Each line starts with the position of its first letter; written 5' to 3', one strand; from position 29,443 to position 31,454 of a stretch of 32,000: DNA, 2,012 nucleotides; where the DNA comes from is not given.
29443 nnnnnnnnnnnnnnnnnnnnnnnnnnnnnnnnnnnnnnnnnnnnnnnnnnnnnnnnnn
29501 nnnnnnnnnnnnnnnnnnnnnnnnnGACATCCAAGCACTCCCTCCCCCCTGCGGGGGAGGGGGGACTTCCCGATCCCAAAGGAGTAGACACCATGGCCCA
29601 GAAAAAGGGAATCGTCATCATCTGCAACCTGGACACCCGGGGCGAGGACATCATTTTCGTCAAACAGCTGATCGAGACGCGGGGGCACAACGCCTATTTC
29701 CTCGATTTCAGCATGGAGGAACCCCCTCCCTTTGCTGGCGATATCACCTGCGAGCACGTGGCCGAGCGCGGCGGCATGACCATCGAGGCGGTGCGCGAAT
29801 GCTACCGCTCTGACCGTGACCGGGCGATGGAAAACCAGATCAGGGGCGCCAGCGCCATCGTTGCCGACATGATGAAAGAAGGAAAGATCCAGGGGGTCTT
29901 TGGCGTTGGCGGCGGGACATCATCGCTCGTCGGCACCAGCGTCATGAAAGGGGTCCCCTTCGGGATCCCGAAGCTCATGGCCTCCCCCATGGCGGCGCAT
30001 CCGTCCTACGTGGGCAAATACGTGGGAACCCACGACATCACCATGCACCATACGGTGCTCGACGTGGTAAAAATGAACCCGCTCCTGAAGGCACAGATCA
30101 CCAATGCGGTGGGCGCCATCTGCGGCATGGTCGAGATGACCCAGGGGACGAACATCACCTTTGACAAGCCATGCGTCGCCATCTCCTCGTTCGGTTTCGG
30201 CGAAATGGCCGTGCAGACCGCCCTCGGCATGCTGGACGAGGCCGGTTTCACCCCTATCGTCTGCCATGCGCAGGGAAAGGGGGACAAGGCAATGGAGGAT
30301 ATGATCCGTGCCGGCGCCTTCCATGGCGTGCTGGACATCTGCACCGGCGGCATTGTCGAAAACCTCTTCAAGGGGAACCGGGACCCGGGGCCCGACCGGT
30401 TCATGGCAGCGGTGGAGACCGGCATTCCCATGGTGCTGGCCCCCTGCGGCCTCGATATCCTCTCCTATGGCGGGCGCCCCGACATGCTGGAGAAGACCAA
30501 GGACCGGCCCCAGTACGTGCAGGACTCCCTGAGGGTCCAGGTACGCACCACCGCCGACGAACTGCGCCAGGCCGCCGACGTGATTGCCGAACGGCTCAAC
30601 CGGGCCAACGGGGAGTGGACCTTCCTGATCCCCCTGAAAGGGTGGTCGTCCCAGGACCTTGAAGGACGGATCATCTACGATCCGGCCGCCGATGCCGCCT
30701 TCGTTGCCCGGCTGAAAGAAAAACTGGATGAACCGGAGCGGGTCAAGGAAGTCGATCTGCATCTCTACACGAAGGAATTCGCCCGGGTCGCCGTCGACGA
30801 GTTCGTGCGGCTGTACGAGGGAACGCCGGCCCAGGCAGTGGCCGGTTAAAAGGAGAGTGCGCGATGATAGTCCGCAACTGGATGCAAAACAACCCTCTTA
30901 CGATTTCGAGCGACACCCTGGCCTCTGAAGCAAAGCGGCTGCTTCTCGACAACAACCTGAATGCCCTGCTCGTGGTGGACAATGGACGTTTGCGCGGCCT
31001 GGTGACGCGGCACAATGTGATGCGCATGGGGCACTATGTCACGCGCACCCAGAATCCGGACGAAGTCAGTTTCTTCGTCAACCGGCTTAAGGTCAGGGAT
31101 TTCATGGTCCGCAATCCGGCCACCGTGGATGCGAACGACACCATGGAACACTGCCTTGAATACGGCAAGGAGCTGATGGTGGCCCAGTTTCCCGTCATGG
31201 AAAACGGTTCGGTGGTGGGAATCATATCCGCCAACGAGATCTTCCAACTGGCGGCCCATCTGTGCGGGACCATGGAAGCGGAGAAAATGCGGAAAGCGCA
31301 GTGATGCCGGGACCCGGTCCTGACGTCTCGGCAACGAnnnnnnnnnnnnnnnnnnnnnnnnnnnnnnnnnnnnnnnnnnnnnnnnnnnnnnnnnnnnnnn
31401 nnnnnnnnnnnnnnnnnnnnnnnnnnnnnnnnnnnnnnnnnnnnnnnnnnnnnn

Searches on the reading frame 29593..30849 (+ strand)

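Call 33: search_protein_families(library=pfam, proteins=[window:29593-30849:+], max_evalue=0.00001)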
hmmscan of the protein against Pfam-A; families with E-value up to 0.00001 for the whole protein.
window:29593-30849:+ (418 aa): 2 families
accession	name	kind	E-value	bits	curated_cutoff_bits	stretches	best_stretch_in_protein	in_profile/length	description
PF23189.1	UPF0261_C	-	3.1e-67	226.5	27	1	192-407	1-217/218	Uncharacterised protein family (UPF0261) C-terminal domain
PF06792.17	UPF0261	-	2.8e-49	167.9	27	1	6-184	2-175/176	Uncharacterised protein family (UPF0261) N-terminal domain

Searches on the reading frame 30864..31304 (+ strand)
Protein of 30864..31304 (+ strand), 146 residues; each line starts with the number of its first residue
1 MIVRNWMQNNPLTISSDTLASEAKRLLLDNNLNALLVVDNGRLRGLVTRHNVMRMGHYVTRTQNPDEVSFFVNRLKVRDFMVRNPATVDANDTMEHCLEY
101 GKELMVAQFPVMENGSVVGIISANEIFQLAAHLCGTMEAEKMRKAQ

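Call 33: search_protein_families(library=pfam, proteins=[window:30864-31304:+], max_evalue=0.00001)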
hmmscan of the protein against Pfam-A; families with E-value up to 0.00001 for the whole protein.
window:30864-31304:+ (146 aa): 1 family
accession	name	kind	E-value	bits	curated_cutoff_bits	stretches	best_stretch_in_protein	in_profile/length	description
PF00571.33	CBS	-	8.2e-22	77.7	24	2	3-54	1-53/57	CBS domain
